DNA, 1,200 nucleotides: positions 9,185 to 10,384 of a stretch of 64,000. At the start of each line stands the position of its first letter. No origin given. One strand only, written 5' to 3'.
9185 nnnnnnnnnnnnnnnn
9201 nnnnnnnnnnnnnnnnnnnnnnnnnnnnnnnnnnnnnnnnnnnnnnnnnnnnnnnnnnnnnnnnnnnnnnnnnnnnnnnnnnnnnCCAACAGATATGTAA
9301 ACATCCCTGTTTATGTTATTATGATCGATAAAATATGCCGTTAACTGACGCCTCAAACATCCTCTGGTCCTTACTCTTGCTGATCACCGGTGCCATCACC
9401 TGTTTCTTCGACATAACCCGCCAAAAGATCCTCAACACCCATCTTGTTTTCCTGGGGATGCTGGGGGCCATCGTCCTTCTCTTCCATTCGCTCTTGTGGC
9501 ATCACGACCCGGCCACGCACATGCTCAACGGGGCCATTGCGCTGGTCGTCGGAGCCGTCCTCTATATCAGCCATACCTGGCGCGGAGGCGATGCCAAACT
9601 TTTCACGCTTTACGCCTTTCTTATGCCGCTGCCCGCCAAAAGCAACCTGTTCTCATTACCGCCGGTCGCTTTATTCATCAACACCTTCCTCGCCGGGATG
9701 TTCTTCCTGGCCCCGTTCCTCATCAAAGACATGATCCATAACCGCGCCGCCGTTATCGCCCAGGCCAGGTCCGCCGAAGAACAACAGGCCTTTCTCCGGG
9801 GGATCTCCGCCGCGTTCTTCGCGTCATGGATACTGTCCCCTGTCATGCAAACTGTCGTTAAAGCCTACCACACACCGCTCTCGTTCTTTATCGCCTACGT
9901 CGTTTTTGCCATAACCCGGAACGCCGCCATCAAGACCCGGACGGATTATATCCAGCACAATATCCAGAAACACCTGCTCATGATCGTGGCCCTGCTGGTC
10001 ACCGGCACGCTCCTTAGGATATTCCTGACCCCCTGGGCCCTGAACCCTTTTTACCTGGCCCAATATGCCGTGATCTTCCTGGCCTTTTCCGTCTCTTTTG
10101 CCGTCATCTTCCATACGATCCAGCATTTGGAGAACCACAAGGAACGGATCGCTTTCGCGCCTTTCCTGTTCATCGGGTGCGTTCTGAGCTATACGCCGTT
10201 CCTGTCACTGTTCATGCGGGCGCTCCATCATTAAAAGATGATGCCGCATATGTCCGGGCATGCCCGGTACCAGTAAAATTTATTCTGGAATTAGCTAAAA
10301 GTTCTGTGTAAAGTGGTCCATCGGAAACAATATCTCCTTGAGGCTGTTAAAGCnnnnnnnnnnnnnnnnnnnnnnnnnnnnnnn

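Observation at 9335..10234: A24 prepilin-peptidase-like protease inside the rSAM cluster, and a prepilin-like KG|FxxxE site in the peptide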

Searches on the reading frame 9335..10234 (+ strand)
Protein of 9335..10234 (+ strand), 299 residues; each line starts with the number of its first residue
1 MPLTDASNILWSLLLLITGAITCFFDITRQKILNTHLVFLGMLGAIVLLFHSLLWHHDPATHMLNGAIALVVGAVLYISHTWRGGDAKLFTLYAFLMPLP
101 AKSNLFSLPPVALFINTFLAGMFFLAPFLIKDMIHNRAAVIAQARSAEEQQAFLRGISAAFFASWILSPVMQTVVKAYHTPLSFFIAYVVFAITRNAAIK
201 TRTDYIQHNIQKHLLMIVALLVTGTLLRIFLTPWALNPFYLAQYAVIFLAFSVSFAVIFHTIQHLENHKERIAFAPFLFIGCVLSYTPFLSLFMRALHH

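Call 4: search_protein_families(library=pfam, proteins=[window:9335-10234:+], max_evalue=10)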
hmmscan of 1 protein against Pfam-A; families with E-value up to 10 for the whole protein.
window:9335-10234:+ (299 aa): 3 families
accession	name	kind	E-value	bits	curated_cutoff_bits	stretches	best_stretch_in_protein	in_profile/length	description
PF01478.23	Peptidase_A24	-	9.4e-05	23.3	26.5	1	14-124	2-103/104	Type IV leader peptidase family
PF14965.11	BRI3BP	-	0.028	14.4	27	1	141-227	63-144/179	Negative regulator of p53/TP53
PF17272.7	DUF5337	-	0.98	9.8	27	1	67-101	17-51/74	Family of unknown function (DUF5337)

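Call 5: search_protein_families(library=ncbifam, proteins=[window:9335-10234:+], max_evalue=10)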
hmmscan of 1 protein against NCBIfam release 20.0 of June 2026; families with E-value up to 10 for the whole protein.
window:9335-10234:+ (299 aa): 2 families
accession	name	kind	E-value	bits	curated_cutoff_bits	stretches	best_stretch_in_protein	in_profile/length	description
NF002764.0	PRK02833.1-2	equivalog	0.18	11.7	207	1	123-220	27-124/135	phosphate-starvation-inducible protein PsiE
TIGR01218.1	Gpos_tandem_5TM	subfamily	3.5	7.3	35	1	13-52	77-116/208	tandem five-TM protein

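Call 13: find_homologous_proteins(query=window:9335-10234:+, max_evalue=0.001)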
Query window:9335-10234:+ (299 aa): 68 proteins with E <= 0.001 among 3061 candidates.
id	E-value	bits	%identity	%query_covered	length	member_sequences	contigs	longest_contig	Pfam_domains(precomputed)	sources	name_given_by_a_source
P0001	2.0e-189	646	100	100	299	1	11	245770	-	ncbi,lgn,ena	-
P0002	1.9e-45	174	37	94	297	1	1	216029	PF01478.24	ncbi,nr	ncbi:MAG: prepilin peptidase [Candidatus Omnitrophica bacterium]|nr:prepilin peptidase [Candidatus O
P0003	1.4e-44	171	35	93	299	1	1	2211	PF01478.24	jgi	jgi:Flp pilus assembly protein protease CpaA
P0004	2.7e-44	170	36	93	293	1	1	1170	PF01478.24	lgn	-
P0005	4.2e-44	169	37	97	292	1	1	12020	PF01478.24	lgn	-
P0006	4.8e-44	169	37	91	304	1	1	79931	PF01478.24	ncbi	-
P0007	1.5e-43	168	36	93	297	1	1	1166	-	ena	-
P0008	1.8e-43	167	37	93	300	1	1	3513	PF01478.24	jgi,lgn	-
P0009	1.9e-43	167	35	93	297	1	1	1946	PF01478.24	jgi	jgi:Flp pilus assembly protein protease CpaA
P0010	2.9e-43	167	35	93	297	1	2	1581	PF01478.24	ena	-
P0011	8.3e-43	165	35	95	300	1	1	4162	PF01478.24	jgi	jgi:Flp pilus assembly protein protease CpaA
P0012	1.1e-42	165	37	93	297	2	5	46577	PF01478.24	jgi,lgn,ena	jgi:Flp pilus assembly protein protease CpaA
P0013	1.9e-42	164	37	94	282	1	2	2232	PF01478.24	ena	-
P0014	2.4e-42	164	34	93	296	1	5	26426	PF01478.24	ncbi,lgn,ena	-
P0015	2.5e-42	163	36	93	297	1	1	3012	PF01478.24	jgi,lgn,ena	-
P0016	3.1e-42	163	35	92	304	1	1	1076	PF01478.24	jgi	jgi:Flp pilus assembly protein protease CpaA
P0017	6.6e-42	162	35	94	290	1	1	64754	PF01478.24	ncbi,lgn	-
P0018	7.4e-42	162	34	96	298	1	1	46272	PF01478.24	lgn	-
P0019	7.8e-42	162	39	90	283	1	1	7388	PF01478.24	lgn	-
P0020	9.1e-42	162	38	98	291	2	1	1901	PF01478.24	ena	-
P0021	2.0e-41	161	35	95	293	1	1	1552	PF01478.24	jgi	-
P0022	3.5e-41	160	36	94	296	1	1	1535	PF01478.24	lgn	-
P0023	4.6e-41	159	35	91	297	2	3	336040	PF01478.24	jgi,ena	-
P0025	8.2e-41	159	35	95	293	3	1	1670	PF01478.24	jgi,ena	-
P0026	8.9e-41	158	33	93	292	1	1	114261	PF01478.24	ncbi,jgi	-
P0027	1.2e-40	158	34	93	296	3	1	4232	PF01478.24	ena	-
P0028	1.3e-40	158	34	94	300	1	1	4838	PF01478.24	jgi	jgi:Flp pilus assembly protein protease CpaA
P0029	1.5e-40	158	35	92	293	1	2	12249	PF01478.24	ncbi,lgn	-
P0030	2.4e-40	157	34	96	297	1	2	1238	PF01478.24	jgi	jgi:Flp pilus assembly protein protease CpaA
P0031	7.5e-40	155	34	93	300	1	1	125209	PF01478.24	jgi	jgi:Flp pilus assembly protein protease CpaA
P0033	5.6e-39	152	34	90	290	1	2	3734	PF01478.24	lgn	-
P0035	2.2e-38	151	33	94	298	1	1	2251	PF01478.24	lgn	-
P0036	2.4e-38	150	35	95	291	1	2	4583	PF01478.24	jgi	jgi:Flp pilus assembly protein protease CpaA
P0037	3.0e-38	150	35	95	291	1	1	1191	PF01478.24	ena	-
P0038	3.5e-38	150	35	93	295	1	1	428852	PF01478.24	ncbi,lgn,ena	-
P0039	9.3e-38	148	34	94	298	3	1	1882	PF01478.24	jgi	-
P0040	1.0e-37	148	34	94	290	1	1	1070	PF01478.24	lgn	-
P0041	1.0e-37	148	34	94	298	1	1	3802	PF01478.24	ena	-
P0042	1.5e-37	148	33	92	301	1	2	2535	PF01478.24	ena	-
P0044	9.0e-37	145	33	94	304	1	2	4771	PF01478.24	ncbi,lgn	-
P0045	9.5e-37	145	34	94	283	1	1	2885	PF01478.24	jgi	jgi:preflagellin peptidase FlaK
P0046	6.8e-36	142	34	90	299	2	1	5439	PF01478.24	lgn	-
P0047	1.2e-35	142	34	99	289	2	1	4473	PF01478.24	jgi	-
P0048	1.6e-35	141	36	98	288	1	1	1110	PF01478.24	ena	-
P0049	8.7e-35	139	32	98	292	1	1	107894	PF01478.24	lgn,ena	-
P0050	1.7e-34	138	34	91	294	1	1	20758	PF01478.24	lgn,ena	-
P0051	2.4e-34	137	34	64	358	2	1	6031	PF01478.24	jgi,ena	-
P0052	3.1e-34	137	33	100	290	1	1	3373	PF01478.24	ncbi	-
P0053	4.3e-34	136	32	97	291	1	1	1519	PF01478.24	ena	-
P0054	1.4e-33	135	30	90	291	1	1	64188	PF01478.24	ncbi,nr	ncbi:MAG: prepilin peptidase [Candidatus Omnitrophica bacterium]|nr:prepilin peptidase [Candidatus O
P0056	6.1e-32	129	35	93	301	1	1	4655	PF01478.24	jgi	jgi:Flp pilus assembly protein protease CpaA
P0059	8.7e-31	126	29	93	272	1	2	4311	PF01478.24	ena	-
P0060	8.9e-31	126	31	97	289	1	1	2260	PF01478.24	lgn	-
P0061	1.5e-30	125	32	90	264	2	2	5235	PF01478.24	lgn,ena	-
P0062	3.4e-30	124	32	100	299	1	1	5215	PF01478.24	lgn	-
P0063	1.2e-27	115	32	94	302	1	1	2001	PF01478.24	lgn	-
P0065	7.6e-26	109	30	96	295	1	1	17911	PF01478.24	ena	-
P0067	1.3e-24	105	31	91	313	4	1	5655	PF01478.24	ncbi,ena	-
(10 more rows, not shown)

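Call 14: find_encoding_contigs(protein=P0002, flank=10000, max_places=2)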
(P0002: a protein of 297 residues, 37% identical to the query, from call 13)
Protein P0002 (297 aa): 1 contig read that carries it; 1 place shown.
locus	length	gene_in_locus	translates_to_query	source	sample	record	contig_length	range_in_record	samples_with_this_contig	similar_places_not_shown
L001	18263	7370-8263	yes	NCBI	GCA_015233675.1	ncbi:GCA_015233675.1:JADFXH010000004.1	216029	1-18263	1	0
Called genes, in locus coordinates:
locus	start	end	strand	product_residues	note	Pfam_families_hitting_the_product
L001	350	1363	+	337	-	PF04055:Radical_SAM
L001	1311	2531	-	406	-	-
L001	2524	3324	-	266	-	-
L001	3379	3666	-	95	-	-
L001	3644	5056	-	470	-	PF13353:Fer4_12, PF04055:Radical_SAM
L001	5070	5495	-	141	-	PF27806:HxsD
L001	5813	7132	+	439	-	PF05598:DUF772, PF13586:DDE_Tnp_1_2 (weak)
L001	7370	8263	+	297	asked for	PF01478:Peptidase_A24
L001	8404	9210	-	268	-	-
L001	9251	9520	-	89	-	-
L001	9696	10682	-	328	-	-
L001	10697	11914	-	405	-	PF28597:T2SSF_N, PF00482:T2SSF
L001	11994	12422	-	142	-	PF05157:MshEN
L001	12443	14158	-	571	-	PF05157:MshEN, PF00437:T2SSE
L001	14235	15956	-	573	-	PF05157:MshEN, PF00437:T2SSE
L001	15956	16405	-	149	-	PF05157:MshEN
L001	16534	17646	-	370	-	PF01098:FTSW_RODA_SPOVE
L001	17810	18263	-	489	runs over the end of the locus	PF01875:Memo, PF01871:AMMECR1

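Call 15: find_encoding_contigs(protein=P0038, flank=10000, max_places=2)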
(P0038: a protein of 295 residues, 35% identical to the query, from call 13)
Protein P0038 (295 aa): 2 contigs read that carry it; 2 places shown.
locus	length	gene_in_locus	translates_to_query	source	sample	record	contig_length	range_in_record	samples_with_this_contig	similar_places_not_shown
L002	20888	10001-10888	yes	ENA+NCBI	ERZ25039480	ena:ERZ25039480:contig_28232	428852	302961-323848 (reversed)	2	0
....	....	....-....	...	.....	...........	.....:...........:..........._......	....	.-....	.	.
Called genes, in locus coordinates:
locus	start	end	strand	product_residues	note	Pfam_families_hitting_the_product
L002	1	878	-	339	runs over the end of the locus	PF04055:Radical_SAM, PF13353:Fer4_12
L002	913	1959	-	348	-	PF13353:Fer4_12 (weak), PF04055:Radical_SAM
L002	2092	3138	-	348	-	-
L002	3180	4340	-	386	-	PF00501:AMP-binding (weak)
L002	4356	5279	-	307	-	PF02558:ApbA, PF08546:ApbA_C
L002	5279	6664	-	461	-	PF04055:Radical_SAM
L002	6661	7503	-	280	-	-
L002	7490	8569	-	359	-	PF04055:Radical_SAM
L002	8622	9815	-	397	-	PF04055:Radical_SAM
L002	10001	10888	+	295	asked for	PF01478:Peptidase_A24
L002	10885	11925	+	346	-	PF04055:Radical_SAM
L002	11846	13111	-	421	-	-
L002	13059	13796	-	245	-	-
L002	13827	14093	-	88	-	-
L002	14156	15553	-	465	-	PF13353:Fer4_12, PF04055:Radical_SAM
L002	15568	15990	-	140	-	PF27806:HxsD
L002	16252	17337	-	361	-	-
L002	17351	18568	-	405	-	PF28597:T2SSF_N, PF00482:T2SSF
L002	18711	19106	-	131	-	PF05157:MshEN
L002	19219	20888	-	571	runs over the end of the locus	PF05157:MshEN, PF00437:T2SSE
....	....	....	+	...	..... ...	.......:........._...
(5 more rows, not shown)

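Call 16: find_encoding_contigs(protein=P0023, flank=10000, max_places=2)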
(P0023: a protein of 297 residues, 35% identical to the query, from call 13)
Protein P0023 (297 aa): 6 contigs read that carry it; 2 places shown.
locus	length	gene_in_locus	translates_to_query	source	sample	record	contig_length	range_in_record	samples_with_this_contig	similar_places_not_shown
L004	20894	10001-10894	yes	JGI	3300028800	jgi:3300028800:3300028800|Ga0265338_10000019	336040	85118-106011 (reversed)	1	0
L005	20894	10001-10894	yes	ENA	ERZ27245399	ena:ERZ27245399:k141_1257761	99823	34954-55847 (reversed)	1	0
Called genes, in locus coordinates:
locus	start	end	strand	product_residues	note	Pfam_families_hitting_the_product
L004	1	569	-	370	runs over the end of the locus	PF00266:Aminotran_5 (faint), PF00155:Aminotran_1_2, PF01041:DegT_DnrJ_EryC1, PF01212:Beta_elim_lyase (weak)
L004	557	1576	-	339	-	PF04055:Radical_SAM, PF13353:Fer4_12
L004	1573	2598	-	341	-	PF04055:Radical_SAM, PF13353:Fer4_12 (weak)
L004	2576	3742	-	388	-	-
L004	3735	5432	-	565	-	PF04820:Trp_halogenase (weak)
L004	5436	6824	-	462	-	PF04055:Radical_SAM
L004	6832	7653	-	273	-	-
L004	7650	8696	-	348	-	PF04055:Radical_SAM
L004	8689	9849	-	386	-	PF04055:Radical_SAM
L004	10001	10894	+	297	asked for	PF01478:Peptidase_A24 (weak)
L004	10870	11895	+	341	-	PF04055:Radical_SAM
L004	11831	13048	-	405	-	-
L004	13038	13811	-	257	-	-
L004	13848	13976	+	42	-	-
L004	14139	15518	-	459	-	PF13353:Fer4_12, PF04055:Radical_SAM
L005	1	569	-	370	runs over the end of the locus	PF00266:Aminotran_5 (faint), PF00155:Aminotran_1_2, PF01041:DegT_DnrJ_EryC1, PF01212:Beta_elim_lyase (weak)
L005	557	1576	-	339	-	PF04055:Radical_SAM, PF13353:Fer4_12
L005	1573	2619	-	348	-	PF13353:Fer4_12 (weak), PF04055:Radical_SAM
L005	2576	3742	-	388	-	-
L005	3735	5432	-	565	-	PF04820:Trp_halogenase (weak)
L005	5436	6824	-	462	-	PF04055:Radical_SAM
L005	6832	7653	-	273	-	-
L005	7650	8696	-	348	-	PF04055:Radical_SAM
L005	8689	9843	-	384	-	PF04055:Radical_SAM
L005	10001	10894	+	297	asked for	PF01478:Peptidase_A24 (weak)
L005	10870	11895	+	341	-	PF04055:Radical_SAM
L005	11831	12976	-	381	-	-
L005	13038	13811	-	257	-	-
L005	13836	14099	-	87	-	-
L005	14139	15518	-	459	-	PF13353:Fer4_12, PF04055:Radical_SAM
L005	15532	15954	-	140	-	PF27806:HxsD (weak)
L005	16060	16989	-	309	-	-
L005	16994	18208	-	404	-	PF28597:T2SSF_N, PF00482:T2SSF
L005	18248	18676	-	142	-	PF05157:MshEN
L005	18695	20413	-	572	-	PF05157:MshEN, PF00437:T2SSE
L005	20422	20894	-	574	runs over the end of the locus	PF05157:MshEN, PF00437:T2SSE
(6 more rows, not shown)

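Call 32: find_related_loci(query=A1, collection=genome_contigs, flank=10000)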
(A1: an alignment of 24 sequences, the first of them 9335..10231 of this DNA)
Query A1 (299 aa) in genome_contigs; peptide patterns used: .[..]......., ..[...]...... (x = any residue, [..] = any of these).
39 stretches matched a pattern; 29 encode a relative of the query (tblastn E <= 1e-3); 27 distinct loci.
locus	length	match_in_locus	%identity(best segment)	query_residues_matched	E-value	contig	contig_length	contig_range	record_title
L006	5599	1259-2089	35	14-291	5e-49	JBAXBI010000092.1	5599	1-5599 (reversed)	MAG: Candidatus Omnitrophota bacterium isolate ELA163 MAG163_92, whole genome shotgun sequence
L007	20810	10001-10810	37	22-292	7e-47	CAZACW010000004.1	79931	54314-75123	MAG TPA_asm: uncultured Planctomycetales bacterium isolate SRP273308_co1_408 genome assembly, contig: NODE_322_length_79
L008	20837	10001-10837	33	13-291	4e-46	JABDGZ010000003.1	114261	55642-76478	MAG: Candidatus Omnitrophota bacterium isolate BWOrgControl_Nextera71_MAG1 3300021028.a:Ga0206863_1003, whole genome sho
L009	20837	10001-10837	35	14-291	7e-44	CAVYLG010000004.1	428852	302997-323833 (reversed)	MAG: Candidatus Omnitrophota bacterium isolate MFD01476.bin.2.120 genome assembly, contig: contig_28232, whole genome sh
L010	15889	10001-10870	32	4-295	2e-43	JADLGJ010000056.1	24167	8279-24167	MAG: Candidatus Omnitrophota bacterium isolate SJ432 c_000000728817, whole genome shotgun sequence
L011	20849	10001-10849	36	7-294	4e-43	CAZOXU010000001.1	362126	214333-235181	MAG TPA_asm: uncultured Planctomycetales bacterium isolate SRP278252_co2_25 genome assembly, contig: NODE_15_length_3621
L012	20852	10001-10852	34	12-297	6e-43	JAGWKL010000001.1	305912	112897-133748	MAG: Candidatus Omnitrophota bacterium isolate REEB160 contig-150_6, whole genome shotgun sequence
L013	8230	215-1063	34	2-296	9e-41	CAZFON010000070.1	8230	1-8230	MAG TPA_asm: uncultured Planctomycetales bacterium isolate binchicken_co50_257 genome assembly, contig: NODE_11591_lengt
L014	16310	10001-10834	35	7-291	3e-40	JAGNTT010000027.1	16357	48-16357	MAG: Candidatus Omnitrophota bacterium isolate Go_SlAct_bin_392 Go_SlAct_14380_length_16357_cov_9.695933, whole genome s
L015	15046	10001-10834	34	14-292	1e-39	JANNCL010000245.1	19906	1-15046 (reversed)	MAG: Candidatus Omnitrophota bacterium isolate OTE_78_metabat_191 OTE_78_k141_112144, whole genome shotgun sequence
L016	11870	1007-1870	32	5-295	8e-40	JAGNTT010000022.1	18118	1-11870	MAG: Candidatus Omnitrophota bacterium isolate Go_SlAct_bin_392 Go_SlAct_12100_length_18118_cov_10.138291, whole genome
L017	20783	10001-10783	30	26-295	4e-39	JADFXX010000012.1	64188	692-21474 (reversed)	MAG: Candidatus Omnitrophota bacterium isolate nDJH2bin18 nDJH2_bin18_NODE_12_length_64188_cov_48.098313, whole genome s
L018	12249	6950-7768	35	16-291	1e-37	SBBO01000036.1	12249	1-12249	MAG: Planctomycetales bacterium isolate Bin_37_8 Hy_contig9774, whole genome shotgun sequence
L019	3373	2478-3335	33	1-298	8e-37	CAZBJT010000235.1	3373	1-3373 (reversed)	MAG TPA_asm: uncultured Planctomycetales bacterium isolate binchicken_co54_492 genome assembly, contig: NODE_58041_lengt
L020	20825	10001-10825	32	13-294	8e-36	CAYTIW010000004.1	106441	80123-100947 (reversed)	MAG TPA_asm: uncultured Planctomycetales bacterium isolate binchicken_co115_236 genome assembly, contig: NODE_343_length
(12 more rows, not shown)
